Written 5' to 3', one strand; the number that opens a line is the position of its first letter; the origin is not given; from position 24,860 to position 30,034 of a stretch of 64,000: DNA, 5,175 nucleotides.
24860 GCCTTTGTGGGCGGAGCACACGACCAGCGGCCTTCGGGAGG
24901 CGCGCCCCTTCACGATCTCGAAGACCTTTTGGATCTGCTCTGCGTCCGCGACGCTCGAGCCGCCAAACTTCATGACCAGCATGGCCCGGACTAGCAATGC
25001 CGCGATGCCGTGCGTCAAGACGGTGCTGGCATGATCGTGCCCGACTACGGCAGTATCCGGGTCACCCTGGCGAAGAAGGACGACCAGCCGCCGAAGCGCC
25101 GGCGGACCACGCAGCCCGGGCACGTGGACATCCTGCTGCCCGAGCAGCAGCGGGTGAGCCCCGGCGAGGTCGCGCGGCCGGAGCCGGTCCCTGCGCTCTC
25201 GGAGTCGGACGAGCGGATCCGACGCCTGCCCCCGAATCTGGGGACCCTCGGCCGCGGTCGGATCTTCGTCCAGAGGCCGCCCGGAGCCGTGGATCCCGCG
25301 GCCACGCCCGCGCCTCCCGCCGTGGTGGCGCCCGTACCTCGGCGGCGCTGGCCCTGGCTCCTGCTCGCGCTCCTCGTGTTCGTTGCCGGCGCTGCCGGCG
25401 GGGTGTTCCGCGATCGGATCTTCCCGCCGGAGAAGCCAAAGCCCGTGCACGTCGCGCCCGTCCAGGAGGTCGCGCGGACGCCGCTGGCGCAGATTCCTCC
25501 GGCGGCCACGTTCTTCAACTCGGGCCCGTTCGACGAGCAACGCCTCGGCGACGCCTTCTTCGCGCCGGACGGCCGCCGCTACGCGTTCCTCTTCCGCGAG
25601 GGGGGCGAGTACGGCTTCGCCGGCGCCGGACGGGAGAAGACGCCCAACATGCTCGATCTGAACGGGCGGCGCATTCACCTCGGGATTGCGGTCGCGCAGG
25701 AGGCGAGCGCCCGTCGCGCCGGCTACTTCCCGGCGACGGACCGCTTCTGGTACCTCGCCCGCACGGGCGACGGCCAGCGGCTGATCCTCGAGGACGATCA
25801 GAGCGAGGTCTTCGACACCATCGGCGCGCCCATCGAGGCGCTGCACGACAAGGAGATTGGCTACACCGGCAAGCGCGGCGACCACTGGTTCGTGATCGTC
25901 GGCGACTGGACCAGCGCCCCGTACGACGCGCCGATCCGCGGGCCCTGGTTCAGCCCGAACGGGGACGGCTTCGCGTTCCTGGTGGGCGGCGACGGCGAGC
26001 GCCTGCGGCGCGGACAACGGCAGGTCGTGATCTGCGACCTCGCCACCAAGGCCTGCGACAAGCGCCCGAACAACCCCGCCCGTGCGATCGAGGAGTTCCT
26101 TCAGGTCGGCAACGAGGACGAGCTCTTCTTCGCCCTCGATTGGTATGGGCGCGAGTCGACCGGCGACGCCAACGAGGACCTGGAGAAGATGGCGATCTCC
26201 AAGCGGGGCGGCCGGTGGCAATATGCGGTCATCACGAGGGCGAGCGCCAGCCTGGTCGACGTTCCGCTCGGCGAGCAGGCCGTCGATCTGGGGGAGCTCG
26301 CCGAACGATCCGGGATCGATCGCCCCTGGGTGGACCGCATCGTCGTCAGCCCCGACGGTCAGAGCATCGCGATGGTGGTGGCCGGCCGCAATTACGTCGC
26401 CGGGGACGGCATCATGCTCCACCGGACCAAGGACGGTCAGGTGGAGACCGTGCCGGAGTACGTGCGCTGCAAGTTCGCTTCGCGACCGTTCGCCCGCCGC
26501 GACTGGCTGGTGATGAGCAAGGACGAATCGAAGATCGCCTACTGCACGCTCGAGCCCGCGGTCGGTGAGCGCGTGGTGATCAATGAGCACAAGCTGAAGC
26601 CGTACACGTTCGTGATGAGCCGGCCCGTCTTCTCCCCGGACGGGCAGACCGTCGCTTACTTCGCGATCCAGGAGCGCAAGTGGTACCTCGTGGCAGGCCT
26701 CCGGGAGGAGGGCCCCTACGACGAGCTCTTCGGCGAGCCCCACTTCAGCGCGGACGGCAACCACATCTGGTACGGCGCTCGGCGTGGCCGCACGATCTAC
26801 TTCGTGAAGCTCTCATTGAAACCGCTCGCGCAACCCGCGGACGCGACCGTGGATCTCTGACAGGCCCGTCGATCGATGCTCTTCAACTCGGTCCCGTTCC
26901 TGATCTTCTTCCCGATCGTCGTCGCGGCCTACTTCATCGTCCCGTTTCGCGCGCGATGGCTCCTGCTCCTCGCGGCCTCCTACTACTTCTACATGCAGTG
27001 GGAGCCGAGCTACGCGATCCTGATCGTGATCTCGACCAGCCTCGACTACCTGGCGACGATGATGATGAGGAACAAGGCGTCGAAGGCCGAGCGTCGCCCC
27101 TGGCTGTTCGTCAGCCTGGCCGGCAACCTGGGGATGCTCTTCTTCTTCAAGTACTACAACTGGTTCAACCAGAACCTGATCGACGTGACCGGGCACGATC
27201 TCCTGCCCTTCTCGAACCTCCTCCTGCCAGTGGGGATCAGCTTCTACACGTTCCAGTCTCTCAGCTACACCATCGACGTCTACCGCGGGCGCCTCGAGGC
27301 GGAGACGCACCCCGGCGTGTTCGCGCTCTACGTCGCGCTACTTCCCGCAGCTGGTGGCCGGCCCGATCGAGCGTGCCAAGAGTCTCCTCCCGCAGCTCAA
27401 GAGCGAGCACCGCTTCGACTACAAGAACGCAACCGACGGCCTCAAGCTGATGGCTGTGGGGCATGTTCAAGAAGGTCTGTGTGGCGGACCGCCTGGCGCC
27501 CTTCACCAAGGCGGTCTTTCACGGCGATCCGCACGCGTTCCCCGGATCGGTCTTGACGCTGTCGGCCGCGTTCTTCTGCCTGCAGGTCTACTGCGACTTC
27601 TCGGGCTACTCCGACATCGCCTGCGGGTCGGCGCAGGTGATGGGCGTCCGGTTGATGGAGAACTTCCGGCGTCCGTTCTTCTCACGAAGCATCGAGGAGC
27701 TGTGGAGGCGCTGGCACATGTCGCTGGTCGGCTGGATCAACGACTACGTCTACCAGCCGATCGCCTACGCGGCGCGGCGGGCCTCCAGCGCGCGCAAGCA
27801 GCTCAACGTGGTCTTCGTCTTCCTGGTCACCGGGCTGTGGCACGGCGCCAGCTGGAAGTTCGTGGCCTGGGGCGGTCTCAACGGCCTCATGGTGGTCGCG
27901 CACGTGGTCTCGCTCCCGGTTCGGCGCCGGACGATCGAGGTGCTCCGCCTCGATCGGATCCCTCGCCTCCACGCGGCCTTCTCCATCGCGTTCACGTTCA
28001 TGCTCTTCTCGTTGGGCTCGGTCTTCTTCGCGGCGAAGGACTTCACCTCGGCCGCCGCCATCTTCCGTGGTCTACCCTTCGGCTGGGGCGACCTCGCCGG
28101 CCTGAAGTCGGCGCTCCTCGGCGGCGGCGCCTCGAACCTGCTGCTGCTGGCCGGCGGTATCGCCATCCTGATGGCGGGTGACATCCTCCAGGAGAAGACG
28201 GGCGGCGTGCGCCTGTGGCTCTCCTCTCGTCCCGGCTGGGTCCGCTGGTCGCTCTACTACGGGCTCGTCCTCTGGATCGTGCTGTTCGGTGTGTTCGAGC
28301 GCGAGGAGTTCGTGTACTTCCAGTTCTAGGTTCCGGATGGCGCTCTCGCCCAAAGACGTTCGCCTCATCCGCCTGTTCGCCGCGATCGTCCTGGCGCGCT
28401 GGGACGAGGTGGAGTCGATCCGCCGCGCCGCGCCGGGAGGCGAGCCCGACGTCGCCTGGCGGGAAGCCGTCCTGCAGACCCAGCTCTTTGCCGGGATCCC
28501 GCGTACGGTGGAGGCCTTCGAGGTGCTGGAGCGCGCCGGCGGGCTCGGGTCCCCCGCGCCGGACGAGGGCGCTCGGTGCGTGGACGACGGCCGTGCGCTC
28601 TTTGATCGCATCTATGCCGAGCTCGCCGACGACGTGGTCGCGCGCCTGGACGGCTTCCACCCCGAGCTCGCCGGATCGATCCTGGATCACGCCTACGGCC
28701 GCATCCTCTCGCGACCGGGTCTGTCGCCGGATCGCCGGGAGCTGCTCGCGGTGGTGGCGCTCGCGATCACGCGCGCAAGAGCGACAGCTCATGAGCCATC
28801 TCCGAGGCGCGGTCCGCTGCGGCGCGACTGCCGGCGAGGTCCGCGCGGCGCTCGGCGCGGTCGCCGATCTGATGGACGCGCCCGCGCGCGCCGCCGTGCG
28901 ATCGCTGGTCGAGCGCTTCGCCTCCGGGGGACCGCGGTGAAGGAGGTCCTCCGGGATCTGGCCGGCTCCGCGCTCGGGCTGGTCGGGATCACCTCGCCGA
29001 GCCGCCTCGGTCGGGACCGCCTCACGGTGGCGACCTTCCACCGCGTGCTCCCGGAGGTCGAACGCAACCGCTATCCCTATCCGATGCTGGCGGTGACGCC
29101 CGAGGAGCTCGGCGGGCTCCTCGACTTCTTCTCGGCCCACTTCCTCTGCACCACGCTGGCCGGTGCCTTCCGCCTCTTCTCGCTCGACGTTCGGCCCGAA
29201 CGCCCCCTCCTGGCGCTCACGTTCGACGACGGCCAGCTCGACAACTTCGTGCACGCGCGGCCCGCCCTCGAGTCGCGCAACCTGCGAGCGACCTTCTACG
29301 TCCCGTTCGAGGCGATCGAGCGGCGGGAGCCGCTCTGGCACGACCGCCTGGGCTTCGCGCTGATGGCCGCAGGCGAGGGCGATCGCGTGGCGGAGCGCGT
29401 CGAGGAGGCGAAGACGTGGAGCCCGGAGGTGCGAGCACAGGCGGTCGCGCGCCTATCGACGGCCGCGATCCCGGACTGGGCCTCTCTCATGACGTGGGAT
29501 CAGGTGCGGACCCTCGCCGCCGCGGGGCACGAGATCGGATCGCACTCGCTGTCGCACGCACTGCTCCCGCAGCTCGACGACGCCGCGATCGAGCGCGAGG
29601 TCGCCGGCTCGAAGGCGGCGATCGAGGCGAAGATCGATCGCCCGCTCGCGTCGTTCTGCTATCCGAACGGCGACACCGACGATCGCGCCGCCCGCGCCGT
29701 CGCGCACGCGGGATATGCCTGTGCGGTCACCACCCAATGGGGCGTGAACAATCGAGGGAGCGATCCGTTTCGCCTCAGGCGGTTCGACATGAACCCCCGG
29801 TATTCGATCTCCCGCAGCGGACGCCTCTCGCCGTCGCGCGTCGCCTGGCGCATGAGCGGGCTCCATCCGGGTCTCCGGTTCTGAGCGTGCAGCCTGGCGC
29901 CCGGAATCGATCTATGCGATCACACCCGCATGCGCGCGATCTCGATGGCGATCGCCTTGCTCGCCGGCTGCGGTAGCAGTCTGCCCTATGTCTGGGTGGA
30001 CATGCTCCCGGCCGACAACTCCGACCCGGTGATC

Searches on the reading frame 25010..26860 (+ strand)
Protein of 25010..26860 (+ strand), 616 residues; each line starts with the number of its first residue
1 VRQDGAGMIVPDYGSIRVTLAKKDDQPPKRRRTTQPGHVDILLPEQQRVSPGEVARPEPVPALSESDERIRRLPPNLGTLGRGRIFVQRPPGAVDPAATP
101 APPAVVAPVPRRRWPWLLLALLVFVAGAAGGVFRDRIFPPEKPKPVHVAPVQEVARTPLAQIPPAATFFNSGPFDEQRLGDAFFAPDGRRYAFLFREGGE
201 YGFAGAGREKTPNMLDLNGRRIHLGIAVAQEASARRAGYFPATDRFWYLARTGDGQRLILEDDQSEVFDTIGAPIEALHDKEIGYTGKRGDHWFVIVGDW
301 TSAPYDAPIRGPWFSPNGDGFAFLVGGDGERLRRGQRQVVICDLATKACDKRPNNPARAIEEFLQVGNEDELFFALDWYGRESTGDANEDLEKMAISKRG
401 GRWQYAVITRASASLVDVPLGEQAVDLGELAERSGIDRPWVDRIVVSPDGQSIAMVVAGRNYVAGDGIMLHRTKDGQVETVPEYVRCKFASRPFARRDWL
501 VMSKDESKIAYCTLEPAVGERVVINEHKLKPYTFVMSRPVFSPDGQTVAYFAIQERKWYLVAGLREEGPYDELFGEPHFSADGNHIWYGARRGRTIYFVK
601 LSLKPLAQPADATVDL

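Call 70: search_protein_families(library=pfam, proteins=[window:25010-26860:+], max_evalue=0.001)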
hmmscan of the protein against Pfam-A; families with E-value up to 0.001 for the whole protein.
window:25010-26860:+ (616 aa): 1 family
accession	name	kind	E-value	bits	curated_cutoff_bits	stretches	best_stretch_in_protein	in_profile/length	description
PF07676.18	PD40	-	1.5e-05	25.2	20.9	0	538-555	13-30/38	WD40-like Beta Propeller Repeat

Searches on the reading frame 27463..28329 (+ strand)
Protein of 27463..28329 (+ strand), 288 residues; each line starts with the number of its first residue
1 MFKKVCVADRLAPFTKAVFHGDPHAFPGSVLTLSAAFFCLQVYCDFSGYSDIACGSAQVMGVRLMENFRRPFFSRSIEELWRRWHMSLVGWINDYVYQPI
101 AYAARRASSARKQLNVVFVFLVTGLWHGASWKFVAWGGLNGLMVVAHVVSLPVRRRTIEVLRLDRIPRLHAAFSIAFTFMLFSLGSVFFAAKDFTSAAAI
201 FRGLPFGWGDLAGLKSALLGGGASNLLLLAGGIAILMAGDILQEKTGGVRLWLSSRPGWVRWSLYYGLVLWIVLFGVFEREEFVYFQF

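Call 70: search_protein_families(library=pfam, proteins=[window:27463-28329:+], max_evalue=0.001)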
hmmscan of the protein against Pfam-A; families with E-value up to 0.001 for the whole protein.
window:27463-28329:+ (288 aa): 1 family
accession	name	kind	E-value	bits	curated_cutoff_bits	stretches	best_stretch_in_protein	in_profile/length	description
PF03062.24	MBOAT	-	1.4e-19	71.1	27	1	30-188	171-331/337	MBOAT, membrane-bound O-acyltransferase family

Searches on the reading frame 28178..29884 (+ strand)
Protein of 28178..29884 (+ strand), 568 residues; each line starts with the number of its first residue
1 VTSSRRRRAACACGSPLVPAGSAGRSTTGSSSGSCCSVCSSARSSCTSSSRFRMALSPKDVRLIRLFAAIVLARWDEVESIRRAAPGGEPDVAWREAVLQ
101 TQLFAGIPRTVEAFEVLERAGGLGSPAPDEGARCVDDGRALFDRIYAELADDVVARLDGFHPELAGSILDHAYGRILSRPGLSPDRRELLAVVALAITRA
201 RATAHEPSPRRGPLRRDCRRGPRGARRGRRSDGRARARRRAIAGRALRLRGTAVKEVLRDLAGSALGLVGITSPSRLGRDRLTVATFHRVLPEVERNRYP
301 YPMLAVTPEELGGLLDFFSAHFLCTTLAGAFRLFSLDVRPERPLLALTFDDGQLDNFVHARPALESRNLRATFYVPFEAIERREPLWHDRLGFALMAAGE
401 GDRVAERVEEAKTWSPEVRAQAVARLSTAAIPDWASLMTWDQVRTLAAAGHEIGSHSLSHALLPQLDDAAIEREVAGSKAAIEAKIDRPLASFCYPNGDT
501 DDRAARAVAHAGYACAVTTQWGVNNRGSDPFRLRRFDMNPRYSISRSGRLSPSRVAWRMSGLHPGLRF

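Call 70: search_protein_families(library=pfam, proteins=[window:28178-29884:+], max_evalue=0.001)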
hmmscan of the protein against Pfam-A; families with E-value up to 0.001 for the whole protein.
window:28178-29884:+ (568 aa): 2 families
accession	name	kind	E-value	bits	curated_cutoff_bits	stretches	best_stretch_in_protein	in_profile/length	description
PF01522.26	Polysacc_deac_1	-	1.6e-21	77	23.1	1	339-515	3-123/124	Polysaccharide deacetylase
PF02627.25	CMD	-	1.4e-05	25.4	23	0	163-200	2-38/84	Carboxymuconolactone decarboxylase family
